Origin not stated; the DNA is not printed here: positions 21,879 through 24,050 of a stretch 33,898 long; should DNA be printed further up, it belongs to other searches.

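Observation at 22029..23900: LicC-like cytidylyltransferase fused to a CobD-like PLP enzyme: a candidate single-protein route to a CDP-activated amino-alcohol phosphate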

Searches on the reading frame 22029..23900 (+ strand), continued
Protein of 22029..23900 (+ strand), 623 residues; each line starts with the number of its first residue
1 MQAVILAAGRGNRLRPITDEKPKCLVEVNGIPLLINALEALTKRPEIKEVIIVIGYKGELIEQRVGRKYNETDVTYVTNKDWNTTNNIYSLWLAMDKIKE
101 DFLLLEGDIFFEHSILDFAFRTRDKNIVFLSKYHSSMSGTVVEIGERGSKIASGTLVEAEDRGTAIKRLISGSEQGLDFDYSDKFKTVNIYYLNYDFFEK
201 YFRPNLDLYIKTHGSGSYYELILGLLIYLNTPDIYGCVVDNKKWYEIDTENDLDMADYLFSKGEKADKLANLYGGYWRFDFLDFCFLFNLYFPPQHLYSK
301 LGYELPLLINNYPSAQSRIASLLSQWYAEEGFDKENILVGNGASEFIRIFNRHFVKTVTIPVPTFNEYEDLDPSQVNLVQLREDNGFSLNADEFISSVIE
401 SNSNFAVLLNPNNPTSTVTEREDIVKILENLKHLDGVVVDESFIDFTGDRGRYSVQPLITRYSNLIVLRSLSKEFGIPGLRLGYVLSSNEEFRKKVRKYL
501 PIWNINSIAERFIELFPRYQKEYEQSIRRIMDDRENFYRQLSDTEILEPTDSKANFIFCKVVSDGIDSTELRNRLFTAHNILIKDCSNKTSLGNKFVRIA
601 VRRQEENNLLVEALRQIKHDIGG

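Call 79: find_encoding_contigs(protein=P0002, flank=10000, max_places=1)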
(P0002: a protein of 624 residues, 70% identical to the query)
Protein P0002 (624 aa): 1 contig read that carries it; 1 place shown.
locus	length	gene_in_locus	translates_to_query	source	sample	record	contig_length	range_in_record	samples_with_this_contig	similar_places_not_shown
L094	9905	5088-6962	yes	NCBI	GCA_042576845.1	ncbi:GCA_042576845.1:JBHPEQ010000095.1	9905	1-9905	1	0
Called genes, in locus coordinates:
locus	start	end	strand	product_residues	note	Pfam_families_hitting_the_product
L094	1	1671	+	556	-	PF14306:PUA_2, PF01747:ATP-sulfurylase, PF01583:APS_kinase, PF08433:KTI12 (weak)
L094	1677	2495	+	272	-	PF00459:Inositol_P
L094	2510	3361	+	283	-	PF00685:Sulfotransfer_1 (weak), PF13469:Sulfotransfer_3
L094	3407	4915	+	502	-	PF01554:MatE, PF13440:Polysacc_synt_3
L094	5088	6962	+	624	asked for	PF00483:NTP_transferase, PF01128:IspD (weak), PF12804:NTP_transf_3, PF00155:Aminotran_1_2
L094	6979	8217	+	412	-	PF00884:Sulfatase, PF01663:Phosphodiest (faint), PF16347:SGSH_C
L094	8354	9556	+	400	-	PF04464:Glyphos_transf (weak)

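Call 80: find_encoding_contigs(protein=P0014, flank=10000, max_places=1)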
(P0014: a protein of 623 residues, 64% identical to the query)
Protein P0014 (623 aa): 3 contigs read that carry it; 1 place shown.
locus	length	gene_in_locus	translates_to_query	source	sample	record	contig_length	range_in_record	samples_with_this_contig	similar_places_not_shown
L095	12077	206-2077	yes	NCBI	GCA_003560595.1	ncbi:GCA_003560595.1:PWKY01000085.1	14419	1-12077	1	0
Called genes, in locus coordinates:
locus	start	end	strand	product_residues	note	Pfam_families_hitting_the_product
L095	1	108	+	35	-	?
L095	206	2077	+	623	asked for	PF00483:NTP_transferase, PF01128:IspD (weak), PF12804:NTP_transf_3, PF00155:Aminotran_1_2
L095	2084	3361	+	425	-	PF00884:Sulfatase, PF01663:Phosphodiest (faint), PF16347:SGSH_C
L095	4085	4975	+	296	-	PF01522:Polysacc_deac_1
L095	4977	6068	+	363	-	PF13527:Acetyltransf_9 (weak), PF00583:Acetyltransf_1 (faint)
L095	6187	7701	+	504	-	PF01943:Polysacc_synt, PF13440:Polysacc_synt_3, PF03023:MurJ (weak), PF01554:MatE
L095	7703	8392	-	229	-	PF05148:Methyltransf_8 (weak), PF13489:Methyltransf_23, PF08241:Methyltransf_11, PF08242:Methyltransf_12 (weak), PF13649:Methyltransf_25, PF13847:Methyltransf_31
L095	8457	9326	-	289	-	PF02629:CoA_binding, PF13380:CoA_binding_2 (weak), PF13607:Succ_CoA_lig, PF00549:Ligase_CoA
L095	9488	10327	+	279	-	PF12849:PBP_like_2, PF13531:SBP_bac_11 (weak), PF12727:PBP_like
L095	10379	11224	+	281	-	PF00528:BPD_transp_1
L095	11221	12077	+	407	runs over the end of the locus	PF00528:BPD_transp_1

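Call 83: search_protein_representatives(protein=window:22029-23900:+)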
Query: 623 residues. Proteins with E-value up to 0.001 (for the whole library): 34671; up to 1e-10: 11533; up to 1e-30: 897. The best 150 are listed.
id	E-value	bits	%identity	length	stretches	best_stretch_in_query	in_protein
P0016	1.5e-263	892.0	66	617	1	1-618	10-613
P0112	3.6e-148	510.9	44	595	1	1-615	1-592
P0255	3.0e-137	474.8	40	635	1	2-617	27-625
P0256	5.5e-136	470.7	41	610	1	1-614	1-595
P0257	1.1e-135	469.7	41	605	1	1-616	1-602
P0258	7.6e-133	460.3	41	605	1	1-611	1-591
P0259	2.6e-131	455.2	39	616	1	2-617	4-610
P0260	9.0e-131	453.5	41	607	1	1-617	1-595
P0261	5.6e-129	447.5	40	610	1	1-618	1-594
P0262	4.8e-127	441.1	39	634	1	2-616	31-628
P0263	3.6e-125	434.9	41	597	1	1-617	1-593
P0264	2.3e-122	425.7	41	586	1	2-617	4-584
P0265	4.0e-121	421.6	39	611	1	1-616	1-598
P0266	4.4e-118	411.5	40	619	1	2-617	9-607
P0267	7.2e-115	400.9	41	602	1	3-614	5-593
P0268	1.9e-112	393.0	50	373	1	266-617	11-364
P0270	2.0e-110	386.3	50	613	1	267-617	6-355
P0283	9.7e-105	367.5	37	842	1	1-618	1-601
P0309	4.3e-96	338.9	38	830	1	1-614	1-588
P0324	9.1e-92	324.6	37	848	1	3-616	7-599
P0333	3.3e-90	319.5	35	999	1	2-618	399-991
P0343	2.0e-85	303.7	33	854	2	1-617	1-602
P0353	5.7e-81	289.0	34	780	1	2-617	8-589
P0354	1.9e-80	287.2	35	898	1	1-617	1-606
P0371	3.3e-77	276.5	34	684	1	1-617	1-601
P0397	4.9e-70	252.9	37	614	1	257-618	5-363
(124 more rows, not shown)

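Call 84: search_protein_families(library=pfam, proteins=[P0283, P0309, P0324, P0343, P0354, P0333, P0353, P0270, P0397, P0371], max_evalue=0.0001)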
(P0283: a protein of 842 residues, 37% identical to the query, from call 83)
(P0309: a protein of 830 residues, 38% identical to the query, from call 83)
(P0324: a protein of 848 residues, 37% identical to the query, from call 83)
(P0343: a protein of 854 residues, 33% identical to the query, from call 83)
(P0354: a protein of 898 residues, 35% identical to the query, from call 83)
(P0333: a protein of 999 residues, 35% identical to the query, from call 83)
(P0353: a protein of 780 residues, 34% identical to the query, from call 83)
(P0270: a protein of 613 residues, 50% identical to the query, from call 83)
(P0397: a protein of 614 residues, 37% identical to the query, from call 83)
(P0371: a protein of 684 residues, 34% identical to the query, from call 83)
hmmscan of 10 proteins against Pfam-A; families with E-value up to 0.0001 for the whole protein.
P0283 (842 aa): 8 families
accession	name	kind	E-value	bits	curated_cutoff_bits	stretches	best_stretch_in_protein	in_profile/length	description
PF00155.27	Aminotran_1_2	-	5.3e-31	108.5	19.7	1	315-597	63-361/361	Aminotransferase class I and II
PF12804.13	NTP_transf_3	-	2.6e-11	44.4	27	1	3-134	1-124/160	MobA-like NTP transferase domain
PF00483.29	NTP_transferase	-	9.7e-08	32.3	21.2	1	3-129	2-134/245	Nucleotidyl transferase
PF13649.12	Methyltransf_25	-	5.6e-07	30.6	27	1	675-750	1-83/97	Methyltransferase domain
PF08241.18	Methyltransf_11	-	9.2e-07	29.9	21.2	1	677-746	2-75/95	Methyltransferase domain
PF13847.12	Methyltransf_31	-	4e-06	27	27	1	670-760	2-103/145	Methyltransferase domain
PF13489.12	Methyltransf_23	-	4.2e-06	27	27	1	667-818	18-161/164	Methyltransferase domain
PF08242.18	Methyltransf_12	-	1.4e-05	26.1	30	1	677-755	2-86/98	Methyltransferase domain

P0309 (830 aa): 8 families
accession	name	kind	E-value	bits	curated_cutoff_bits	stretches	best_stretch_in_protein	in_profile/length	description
PF00155.27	Aminotran_1_2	-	2.4e-28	99.8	19.7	1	293-575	35-346/361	Aminotransferase class I and II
PF00483.29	NTP_transferase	-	9.4e-12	45.5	21.2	1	2-119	1-123/245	Nucleotidyl transferase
PF13847.12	Methyltransf_31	-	5.2e-10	39.6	27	1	659-768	4-128/145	Methyltransferase domain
PF12804.13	NTP_transf_3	-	3.6e-08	34.2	27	1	3-123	1-110/160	MobA-like NTP transferase domain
PF13649.12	Methyltransf_25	-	2.1e-07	31.9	27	1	664-735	3-81/97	Methyltransferase domain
PF08241.18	Methyltransf_11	-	6.6e-07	30.3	21.2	1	664-736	2-78/95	Methyltransferase domain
PF08242.18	Methyltransf_12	-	9e-07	30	30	1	664-741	2-85/98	Methyltransferase domain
PF13489.12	Methyltransf_23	-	6.6e-05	23.1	27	0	643-739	9-99/164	Methyltransferase domain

P0324 (848 aa): 8 families
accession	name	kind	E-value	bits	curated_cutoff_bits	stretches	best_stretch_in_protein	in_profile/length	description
PF00155.27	Aminotran_1_2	-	1.7e-18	67.4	19.7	1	297-584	35-346/361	Aminotransferase class I and II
PF12804.13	NTP_transf_3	-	4.3e-12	46.9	27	1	8-144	2-127/160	MobA-like NTP transferase domain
PF00483.29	NTP_transferase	-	3.5e-10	40.3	21.2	1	7-194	2-193/245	Nucleotidyl transferase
PF13649.12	Methyltransf_25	-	9.6e-10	39.5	27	1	676-748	1-80/97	Methyltransferase domain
PF13847.12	Methyltransf_31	-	1.6e-08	34.8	27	1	671-773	2-113/145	Methyltransferase domain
PF08242.18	Methyltransf_12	-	3.8e-08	34.4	30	1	678-747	2-80/98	Methyltransferase domain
PF08241.18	Methyltransf_11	-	7.8e-08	33.3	21.2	1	678-748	2-76/95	Methyltransferase domain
PF13489.12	Methyltransf_23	-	1.5e-06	28.4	27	1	671-776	21-123/164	Methyltransferase domain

P0343 (854 aa): 11 families
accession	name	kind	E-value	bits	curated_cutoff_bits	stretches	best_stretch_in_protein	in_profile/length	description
PF13847.12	Methyltransf_31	-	2.2e-17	63.5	27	1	670-799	3-122/145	Methyltransferase domain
PF00155.27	Aminotran_1_2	-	8.8e-17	61.8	19.7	1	316-598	63-360/361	Aminotransferase class I and II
PF08242.18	Methyltransf_12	-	1.3e-15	58.3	30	1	675-777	1-98/98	Methyltransferase domain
PF13649.12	Methyltransf_25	-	5.9e-15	56.2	27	1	674-775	1-97/97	Methyltransferase domain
PF08241.18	Methyltransf_11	-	8.5e-12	46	21.2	1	675-779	1-95/95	Methyltransferase domain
PF12804.13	NTP_transf_3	-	3.7e-09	37.4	27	1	3-122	1-110/160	MobA-like NTP transferase domain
PF13489.12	Methyltransf_23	-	5.5e-09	36.4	27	1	662-789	9-129/164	Methyltransferase domain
PF00483.29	NTP_transferase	-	5.3e-08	33.2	21.2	1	3-127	2-128/245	Nucleotidyl transferase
PF01209.24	Ubie_methyltran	-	1.2e-07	31.8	20.1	1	643-788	20-160/233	ubiE/COQ5 methyltransferase family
PF05175.20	MTS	-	8.3e-07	29.2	23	0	667-749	28-105/170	Methyltransferase small domain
PF05891.18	Methyltransf_PK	-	5.3e-05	23.3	27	0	661-790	46-170/218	AdoMet dependent proline di-methyltransferase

P0354 (898 aa): 4 families
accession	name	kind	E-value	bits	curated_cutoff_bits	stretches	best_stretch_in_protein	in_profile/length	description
PF00155.27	Aminotran_1_2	-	6.7e-25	88.5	19.7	1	315-603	64-361/361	Aminotransferase class I and II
PF12804.13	NTP_transf_3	-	3.1e-17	63.7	27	1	4-130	2-119/160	MobA-like NTP transferase domain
PF04991.19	LicD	-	4.5e-11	43.7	22.6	1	632-678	3-49/227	LicD family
PF00483.29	NTP_transferase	-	4.6e-09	36.7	21.2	1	3-120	2-120/245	Nucleotidyl transferase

P0333 (999 aa): 9 families
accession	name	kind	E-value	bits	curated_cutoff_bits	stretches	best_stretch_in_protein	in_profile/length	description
PF00155.27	Aminotran_1_2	-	1.8e-33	116.6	19.7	1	695-987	45-361/361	Aminotransferase class I and II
PF00534.26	Glycos_transf_1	-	4.9e-18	65.7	26.4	1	187-341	14-170/172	Glycosyl transferases group 1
PF13439.12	Glyco_transf_4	-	5.7e-18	66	28.5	1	14-175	1-169/170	Glycosyltransferase Family 4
PF13692.12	Glyco_trans_1_4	-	7.2e-18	65.7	27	1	190-329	3-142/142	Glycosyl transferases group 1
PF12804.13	NTP_transf_3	-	2.4e-15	57.5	27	1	400-527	1-122/160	MobA-like NTP transferase domain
PF13579.12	Glyco_trans_4_4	-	5.5e-10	40.2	29.7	1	15-171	1-158/158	Glycosyl transferase 4-like domain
PF20706.3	GT4-conflict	-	3.5e-07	30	26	1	259-307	275-323/385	Family 4 Glycosyltransferase in conflict systems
PF00483.29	NTP_transferase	-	5.6e-07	29.8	21.2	1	399-520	1-128/245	Nucleotidyl transferase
PF13524.12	Glyco_trans_1_2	-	2.7e-05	24.6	25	1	209-341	5-126/144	Glycosyl transferase-like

P0353 (780 aa): 5 families
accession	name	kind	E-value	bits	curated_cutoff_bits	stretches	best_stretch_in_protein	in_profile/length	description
PF00155.27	Aminotran_1_2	-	2.4e-30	106.4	19.7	1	296-586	44-361/361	Aminotransferase class I and II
PF13302.13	Acetyltransf_3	-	6.5e-20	72.7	25.4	1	605-746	2-138/138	Acetyltransferase (GNAT) domain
PF12804.13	NTP_transf_3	-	7e-17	62.5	27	1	9-198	1-151/160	MobA-like NTP transferase domain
PF00583.31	Acetyltransf_1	-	9.7e-08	32.7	20.7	1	644-745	16-116/116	Acetyltransferase (GNAT) family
PF00483.29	NTP_transferase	-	1.8e-05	24.9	21.2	1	9-117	2-119/245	Nucleotidyl transferase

P0270 (613 aa): 1 family
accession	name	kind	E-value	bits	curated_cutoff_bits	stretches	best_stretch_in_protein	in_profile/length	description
PF00155.27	Aminotran_1_2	-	9.4e-28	97.9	19.7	1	57-351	43-360/361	Aminotransferase class I and II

P0397 (614 aa): 3 families
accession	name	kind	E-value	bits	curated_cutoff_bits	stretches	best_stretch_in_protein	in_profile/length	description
PF07722.19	Peptidase_C26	-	2.2e-56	191.5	20.5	1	386-592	14-219/219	Peptidase C26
PF00155.27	Aminotran_1_2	-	7.2e-36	124.5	19.7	1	57-333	35-335/361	Aminotransferase class I and II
PF00117.34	GATase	-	3.6e-16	59.8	22.8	1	468-600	60-180/190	Glutamine amidotransferase class-I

P0371 (684 aa): 3 families
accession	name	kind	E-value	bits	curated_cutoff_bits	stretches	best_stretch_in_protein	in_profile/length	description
PF00155.27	Aminotran_1_2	-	1.5e-23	84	19.7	1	318-597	66-360/361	Aminotransferase class I and II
PF12804.13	NTP_transf_3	-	2.3e-11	44.6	27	1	3-136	1-124/160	MobA-like NTP transferase domain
PF00483.29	NTP_transferase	-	2.8e-06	27.5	21.2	1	3-117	2-117/245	Nucleotidyl transferase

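Call 87: find_encoding_contigs(protein=P0268, flank=8000, max_places=2)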
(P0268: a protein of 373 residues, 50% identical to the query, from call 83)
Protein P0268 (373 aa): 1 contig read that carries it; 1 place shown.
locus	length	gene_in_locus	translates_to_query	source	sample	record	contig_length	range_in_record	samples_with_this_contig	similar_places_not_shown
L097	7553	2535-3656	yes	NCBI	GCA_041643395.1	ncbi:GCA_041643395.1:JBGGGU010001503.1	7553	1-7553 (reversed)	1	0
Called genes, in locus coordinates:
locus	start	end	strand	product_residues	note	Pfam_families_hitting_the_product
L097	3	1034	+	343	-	?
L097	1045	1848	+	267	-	PF00483:NTP_transferase (faint), PF12804:NTP_transf_3 (faint)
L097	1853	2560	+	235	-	PF01066:CDP-OH_P_transf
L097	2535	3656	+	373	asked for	PF00155:Aminotran_1_2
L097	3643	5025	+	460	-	PF04464:Glyphos_transf (faint)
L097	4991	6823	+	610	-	PF00664:ABC_membrane, PF02463:SMC_N (faint), PF00005:ABC_tran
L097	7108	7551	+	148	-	?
